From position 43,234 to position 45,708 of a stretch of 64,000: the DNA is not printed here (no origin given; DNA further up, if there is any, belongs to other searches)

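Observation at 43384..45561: Single 725-aa polypeptide fusing a Cas4-like Fe-S RecB-family nuclease to an SF2 DEAH helicase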

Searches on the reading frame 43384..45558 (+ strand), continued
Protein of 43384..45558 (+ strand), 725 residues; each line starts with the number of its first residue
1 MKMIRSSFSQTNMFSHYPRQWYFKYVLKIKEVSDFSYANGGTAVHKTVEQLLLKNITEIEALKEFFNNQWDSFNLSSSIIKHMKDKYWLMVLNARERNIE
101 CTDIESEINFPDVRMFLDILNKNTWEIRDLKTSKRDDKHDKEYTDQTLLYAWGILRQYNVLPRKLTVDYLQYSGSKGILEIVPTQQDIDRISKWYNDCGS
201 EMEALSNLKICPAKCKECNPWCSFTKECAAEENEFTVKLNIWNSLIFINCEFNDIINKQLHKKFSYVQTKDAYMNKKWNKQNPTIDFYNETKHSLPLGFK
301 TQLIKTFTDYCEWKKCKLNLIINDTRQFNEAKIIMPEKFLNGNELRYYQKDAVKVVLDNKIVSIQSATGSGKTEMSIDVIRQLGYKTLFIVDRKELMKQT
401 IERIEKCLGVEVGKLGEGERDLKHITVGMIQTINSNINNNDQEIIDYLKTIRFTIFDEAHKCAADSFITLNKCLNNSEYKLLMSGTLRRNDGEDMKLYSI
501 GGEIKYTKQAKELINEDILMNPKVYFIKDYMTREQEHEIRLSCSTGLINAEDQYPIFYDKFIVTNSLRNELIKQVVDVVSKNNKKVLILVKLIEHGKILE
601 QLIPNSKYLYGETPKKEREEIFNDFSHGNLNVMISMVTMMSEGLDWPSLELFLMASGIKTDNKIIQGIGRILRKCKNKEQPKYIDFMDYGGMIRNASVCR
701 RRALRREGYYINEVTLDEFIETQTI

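Call 26: get_annotated_region(hit=H1, flank=6000)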
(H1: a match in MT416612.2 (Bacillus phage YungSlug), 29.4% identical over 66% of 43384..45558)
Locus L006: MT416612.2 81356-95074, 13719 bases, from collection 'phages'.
description: Bacillus phage YungSlug, complete genome.
organism: Bacillus phage YungSlug (NCBI taxid 2736257)
taxonomy: Viruses; Duplodnaviria; Heunggongvirae; Uroviricota; Caudoviricetes; Herelleviridae; Spounavirinae
host: Bacillus thuringiensis kurstaki; source: soil; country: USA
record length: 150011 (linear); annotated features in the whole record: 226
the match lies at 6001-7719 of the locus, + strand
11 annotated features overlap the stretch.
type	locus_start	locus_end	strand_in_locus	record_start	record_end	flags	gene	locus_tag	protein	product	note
CDS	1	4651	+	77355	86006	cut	-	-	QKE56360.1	tail fiber protein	-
CDS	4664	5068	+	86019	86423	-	-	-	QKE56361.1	tail fiber protein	-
CDS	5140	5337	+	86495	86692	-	-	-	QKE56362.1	hypothetical protein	-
CDS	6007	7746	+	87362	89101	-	-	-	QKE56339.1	DNA helicase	-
CDS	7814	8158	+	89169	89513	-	-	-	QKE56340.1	cytidylate deaminase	-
CDS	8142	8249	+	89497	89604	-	-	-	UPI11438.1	hypothetical protein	-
CDS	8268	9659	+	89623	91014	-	-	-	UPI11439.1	DNA binding protein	-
CDS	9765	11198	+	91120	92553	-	-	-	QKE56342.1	DNA helicase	-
CDS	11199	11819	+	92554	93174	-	-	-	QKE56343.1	endonuclease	-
CDS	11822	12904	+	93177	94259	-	-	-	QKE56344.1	recombination exonuclease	-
CDS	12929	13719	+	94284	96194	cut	-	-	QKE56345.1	DNA binding protein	-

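Call 30: search_protein_families(library=ncbifam, proteins=[window:43384-45558:+], max_evalue=0.01)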
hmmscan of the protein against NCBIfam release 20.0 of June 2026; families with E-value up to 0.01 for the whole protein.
window:43384-45558:+ (725 aa): 10 families
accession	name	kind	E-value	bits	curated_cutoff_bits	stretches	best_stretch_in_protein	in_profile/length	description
NF045503.1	repair_heli_XPB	equivalog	1.5e-21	76.6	610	1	343-709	182-543/548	DNA repair helicase XPB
TIGR04095.1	dnd_restrict_1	equivalog_domain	2.5e-16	59.7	600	2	611-687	321-396/451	DNA phosphorothioation system restriction enzyme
NF003673.1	PRK05298.1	equivalog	9.4e-08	30.9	743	1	570-677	431-545/653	excinuclease ABC subunit UvrB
NF042913.1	CyRepA1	equivalog_domain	2.7e-07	29.9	200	1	359-426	2-54/595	plasmid replication protein, CyRepA1 family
TIGR00631.1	uvrb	equivalog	5.5e-07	28.2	750.1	1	570-677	431-545/658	excinuclease ABC subunit UvrB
NF010338.0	PRK13767.1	equivalog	0.00053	18.3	849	0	612-676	324-387/877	ATP-dependent helicase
NF058637.1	helic_SCO1167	equivalog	0.00067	17.8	1200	1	565-635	761-835/932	SCO1167/SCO6262 family helicase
TIGR00595.1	priA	equivalog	0.0015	17.2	230.35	0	367-414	5-55/509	replication restart helicase PriA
NF008744.0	PRK11776.1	equivalog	0.0018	16.9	524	0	344-386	26-69/460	ATP-dependent RNA helicase DbpA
NF004065.0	PRK05580.1-1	equivalog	0.0058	14.9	858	0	363-421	220-281/731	primosomal protein N'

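Call 31: search_protein_families(library=padloc, proteins=[window:43384-45558:+], max_evalue=0.001)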
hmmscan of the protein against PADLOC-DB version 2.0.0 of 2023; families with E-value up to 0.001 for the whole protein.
window:43384-45558:+ (725 aa): 7 families
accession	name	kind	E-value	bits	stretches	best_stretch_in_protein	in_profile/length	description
PDLC02707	PbeA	-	9.9e-26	88.5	1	249-687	168-630/672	PbeA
PDLC02704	PbeA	-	1.6e-22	77.7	2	610-706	568-663/682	PbeA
PDLC02703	PbeA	-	4.1e-10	36.9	1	562-686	488-613/626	PbeA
PDLC02705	PbeA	-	3.8e-08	29.9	1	576-687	518-633/691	PbeA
PDLC03659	mREase_IV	-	6.5e-08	28.9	1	365-687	245-566/945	Type IV methyl-directed restriction enzyme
PDLC01439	typeIV_DinG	-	1.5e-06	25.2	0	346-406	17-82/575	CAS-IV-A; associated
PDLC00944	Cas4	-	9.8e-05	20.6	0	129-219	84-168/177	Cas4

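Call 32: predict_structure(alignment_id=A1)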
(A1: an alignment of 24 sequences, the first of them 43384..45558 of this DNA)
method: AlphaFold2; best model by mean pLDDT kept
length: 725 residues; sequences in the alignment: 24
mean_pLDDT: 87.4   pTM: 0.62
mean pLDDT of the five models: 87.4, 87.2, 86.7, 85.8, 83.1
residues with pLDDT >= 90: 399; 70-90: 271; 50-70: 44; < 50: 11
segments of 3 or more residues with pLDDT < 50: 271-274, 547-549
pLDDT, mean of each block of 10 residues (from residue 1): 77 88 85 82 94 90 96 91 94 89 87 89 93 90 94 94 95 91 95 93 86 69 63 82 93 87 81 50 82 94 94 88 93 94 91 95 88 94 97 88 95 89 96 93 95 91 86 94 84 86 91 87 92 90 62 81 93 90 86 93 92 84 84 85 68 87 79 79 90 89 87 91 70
secondary structure, 60 per line:
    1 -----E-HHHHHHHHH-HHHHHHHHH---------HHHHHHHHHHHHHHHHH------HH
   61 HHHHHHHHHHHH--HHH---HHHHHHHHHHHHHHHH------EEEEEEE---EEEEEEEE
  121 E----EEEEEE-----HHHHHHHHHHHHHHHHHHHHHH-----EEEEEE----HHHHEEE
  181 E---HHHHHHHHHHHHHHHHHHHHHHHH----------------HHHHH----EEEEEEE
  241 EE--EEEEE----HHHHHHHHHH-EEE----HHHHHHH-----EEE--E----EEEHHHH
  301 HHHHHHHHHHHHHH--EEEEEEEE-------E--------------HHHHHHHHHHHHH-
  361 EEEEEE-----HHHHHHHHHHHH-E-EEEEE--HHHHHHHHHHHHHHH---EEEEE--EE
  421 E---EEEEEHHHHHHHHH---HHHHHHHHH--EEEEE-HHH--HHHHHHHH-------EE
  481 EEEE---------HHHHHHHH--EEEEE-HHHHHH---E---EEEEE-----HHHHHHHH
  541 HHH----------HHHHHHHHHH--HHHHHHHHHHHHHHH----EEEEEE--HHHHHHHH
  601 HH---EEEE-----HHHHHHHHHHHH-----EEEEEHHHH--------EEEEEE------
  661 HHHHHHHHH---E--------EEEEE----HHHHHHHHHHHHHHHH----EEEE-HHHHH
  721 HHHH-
elements in order (helices of 4 or more, strands of 3 or more residues): H8-16 H18-26 H36-52 H59-72 H81-96 E103-109 E113-121 E126-131 H137-158 E164-169 H174-177 E178-181 H185-208 H225-229 E234-242 E245-249 H254-263 E265-267 H272-278 E284-286 E294-296 H297-314 E317-324 H347-359 E361-366 H372-383 E387-391 H394-408 E412-416 E419-421 E425-429 H430-438 H442-450 E453-457 H464-471 E479-484 H494-501 E504-508 H510-515 E523-527 H533-543 H554-563 H566-580 E585-590 H593-602 E606-609 H615-626 E632-636 H637-640 E649-654 H661-669 E682-686 H691-706 E711-714 H716-724

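Call 36: fold_search(model_id=the predicted structure, library=pdb)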
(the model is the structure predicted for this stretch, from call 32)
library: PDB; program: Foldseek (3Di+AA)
matches with E <= 10: 1674; with E <= 0.001: 903
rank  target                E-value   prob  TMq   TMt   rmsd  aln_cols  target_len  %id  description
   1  5tnu_A                1.2e-23  1.00  0.26  0.40  22.1       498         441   22  S. tokodaii XPB II crystal structure at 3.0 Angstrom resolution (released 2017-11-01)
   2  6p4w_A                4.4e-23  1.00  0.31  0.45  10.2       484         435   22  XPB helicase in a complex with truncated Bax1 from Sulfurisphaera tokodaii at 2.96 Angstrom resolution (released 2020-06-03)
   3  2oca                  9.5e-23  1.00  0.31  0.44  19.5       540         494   19  The crystal structure of T4 UvsW (released 2007-10-16)
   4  6p4o_A                7.0e-22  1.00  0.35  0.52  10.7       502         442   22  Complex of XPB helicase with Bax1 endonuclease from Sulfurisphaera tokodaii at 3.15 Angstroms resolution (released 2020-06-03)
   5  6p4o_E                3.5e-21  1.00  0.34  0.51  11.3       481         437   22  Complex of XPB helicase with Bax1 endonuclease from Sulfurisphaera tokodaii at 3.15 Angstroms resolution (released 2020-06-03)
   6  7o4i_7                9.4e-21  1.00  0.49  0.57  21.4       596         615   15  Yeast RNA polymerase II transcription pre-initiation complex with initial transcription bubble (released 2021-06-16)
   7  9pd3_A                1.0e-20  1.00  0.49  0.57   8.8       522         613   16  NER dual incision complex - DuIS (released 2026-02-18)
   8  6p4o_C                1.1e-20  1.00  0.34  0.51  11.3       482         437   22  Complex of XPB helicase with Bax1 endonuclease from Sulfurisphaera tokodaii at 3.15 Angstroms resolution (released 2020-06-03)
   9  7o4k_7                1.3e-20  1.00  0.48  0.57  17.1       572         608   15  Yeast TFIIH in the contracted state within the pre-initiation complex (released 2021-06-16)
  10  6p4f_C                2.2e-20  1.00  0.43  0.68   6.6       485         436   22  Crystal structure of the XPB-Bax1-forked DNA ternary complex (released 2020-06-17)
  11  8ebv_A                2.7e-20  1.00  0.48  0.56   8.4       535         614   16  Initial DNA-lesion (AP) binding by XPC and TFIIH complex 1 (released 2023-04-19)
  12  7o4l_7                3.4e-20  1.00  0.50  0.59  10.6       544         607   16  Yeast TFIIH in the expanded state within the pre-initiation complex (released 2021-06-16)
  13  7zsa_7                5.9e-20  1.00  0.50  0.57  21.2       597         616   15  Yeast RNA polymerase II transcription pre-initiation complex with the +1 nucleosome and NTP (complex B) (released 2022-11-16)
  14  8ebs_A                1.1e-19  1.00  0.49  0.57   8.3       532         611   16  Initial DNA-lesion (Cy5) binding by XPC and TFIIH (released 2023-04-19)
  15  8ebu_A                1.5e-19  1.00  0.49  0.58  13.3       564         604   17  XPC release from Core7-XPA-DNA (Cy5) (released 2023-04-19)
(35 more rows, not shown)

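Call 39: search_protein_representatives(alignment_id=A1)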
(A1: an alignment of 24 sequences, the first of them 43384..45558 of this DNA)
Query: 24 sequences, 712 profile positions. Proteins with E-value up to 0.001 (for the whole library): 64361; up to 1e-10: 35667; up to 1e-30: 7792. The best 150 are listed.
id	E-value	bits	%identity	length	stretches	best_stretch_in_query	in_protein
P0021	0.0e+00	1096.4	-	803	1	1-709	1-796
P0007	0.0e+00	1070.1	-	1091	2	2-456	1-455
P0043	0.0e+00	1057.2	-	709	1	1-708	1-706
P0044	0.0e+00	1038.0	-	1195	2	5-455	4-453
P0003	0.0e+00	1019.7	-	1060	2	1-372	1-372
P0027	1.2e-296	1001.9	-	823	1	2-710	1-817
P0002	1.7e-296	1001.4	-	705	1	27-711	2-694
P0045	7.3e-294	992.7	-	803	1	1-710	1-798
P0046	9.9e-291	982.4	-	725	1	3-709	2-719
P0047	1.8e-275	932.0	-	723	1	3-710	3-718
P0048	1.7e-270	915.5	-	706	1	6-709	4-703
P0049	1.0e-269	912.9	-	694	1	19-707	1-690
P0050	2.2e-261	885.4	-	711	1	2-702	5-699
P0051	2.5e-261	885.2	-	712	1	4-707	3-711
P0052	3.3e-258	874.9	-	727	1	5-709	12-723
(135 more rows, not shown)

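Call 42: find_related_loci(query=A1, collection=genome_contigs, flank=10000)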
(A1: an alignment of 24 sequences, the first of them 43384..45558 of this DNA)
Query A1 (725 aa) in genome_contigs; peptide patterns used: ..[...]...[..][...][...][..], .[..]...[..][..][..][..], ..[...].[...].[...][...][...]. (x = any residue, [..] = any of these).
258 stretches matched a pattern; 44 encode a relative of the query (tblastn E <= 1e-3); 44 distinct loci.
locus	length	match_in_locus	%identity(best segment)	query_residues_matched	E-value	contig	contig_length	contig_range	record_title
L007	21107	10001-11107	29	345-713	5e-42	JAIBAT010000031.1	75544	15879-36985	MAG: Candidatus Sumerlaeaceae bacterium isolate SSF23 NODE_5827_length_75544_cov_6.558163, whole genome shotgun sequence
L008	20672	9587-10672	27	322-688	3e-35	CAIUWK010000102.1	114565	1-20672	MAG: uncultured Geobacter sp. isolate E14_bin-1665 genome assembly, contig: bin-1665:102/113, whole genome shotgun seque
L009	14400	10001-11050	27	345-679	3e-24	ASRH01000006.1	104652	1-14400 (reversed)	MAG: Candidatus Aramenus sulfurataquae isolate AZ1-illumina contig06, whole genome shotgun sequence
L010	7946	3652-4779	25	345-704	5e-24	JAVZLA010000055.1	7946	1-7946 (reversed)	MAG: Thermoprotei archaeon isolate DRTY-6_201907_bins_33 DRTY-6_201907_bins_33_scaffold_55, whole genome shotgun sequenc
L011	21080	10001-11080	24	341-709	4e-18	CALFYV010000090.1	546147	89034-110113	MAG TPA_asm: uncultured Bacteriovoracaceae bacterium isolate SRR7515931_bin.52_CONCOCT_v1.1_MAG genome assembly, contig:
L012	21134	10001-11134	24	339-702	2e-17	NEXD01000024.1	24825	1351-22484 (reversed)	MAG: Candidatus Marsarchaeota G1 archaeon BE_D NAG2_G1-r04_contig00062, whole genome shotgun sequence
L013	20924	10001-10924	24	409-702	1e-14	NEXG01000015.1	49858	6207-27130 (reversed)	MAG: Candidatus Marsarchaeota G2 archaeon ECH_B_1 Archaeal_consort1_NAG2_g2_scaffold00021, whole genome shotgun sequence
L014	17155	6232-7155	23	409-702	2e-13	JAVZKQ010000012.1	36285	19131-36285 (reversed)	MAG: Thermoprotei archaeon isolate DRTY-6_201907_bins_18 DRTY-6_201907_bins_18_scaffold_12, whole genome shotgun sequenc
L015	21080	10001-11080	22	364-684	8e-13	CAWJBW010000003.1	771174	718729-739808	MAG: uncultured Actinomycetes bacterium isolate MFD09267.bin.2.111 genome assembly, contig: contig_2088, whole genome sh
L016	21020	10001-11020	25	344-685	4e-12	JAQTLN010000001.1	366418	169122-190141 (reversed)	MAG: Gallionellaceae bacterium isolate STA_18 NODE_40_length_366418_cov_49.826878_Sandtown_A, whole genome shotgun seque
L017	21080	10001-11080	23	364-684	7e-12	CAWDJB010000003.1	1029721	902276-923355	MAG: uncultured Acidimicrobiales bacterium isolate MFD06298.bin.1.5 genome assembly, contig: contig_20117, whole genome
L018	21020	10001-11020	23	344-685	1e-11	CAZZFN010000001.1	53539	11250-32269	MAG TPA_asm: uncultured Methyloversatilis sp. isolate SRP093185_co1_20 genome assembly, contig: NODE_236_length_53539_co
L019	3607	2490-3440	24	362-685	9e-12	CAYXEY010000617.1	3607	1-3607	MAG TPA_asm: uncultured Planctomycetaceae bacterium isolate binchicken_co245_183 genome assembly, contig: NODE_40075_len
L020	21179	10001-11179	22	327-684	8e-12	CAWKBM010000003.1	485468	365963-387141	MAG: uncultured Acidimicrobiales bacterium isolate MFD05442.bin.2.9 genome assembly, contig: contig_22788, whole genome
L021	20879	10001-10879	22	407-683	2e-11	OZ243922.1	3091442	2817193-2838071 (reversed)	MAG: Rubrobacteraceae bacterium isolate 35edc2d0-de0b-429e-bf63-eb75aed4fed9 genome assembly, chromosome: 1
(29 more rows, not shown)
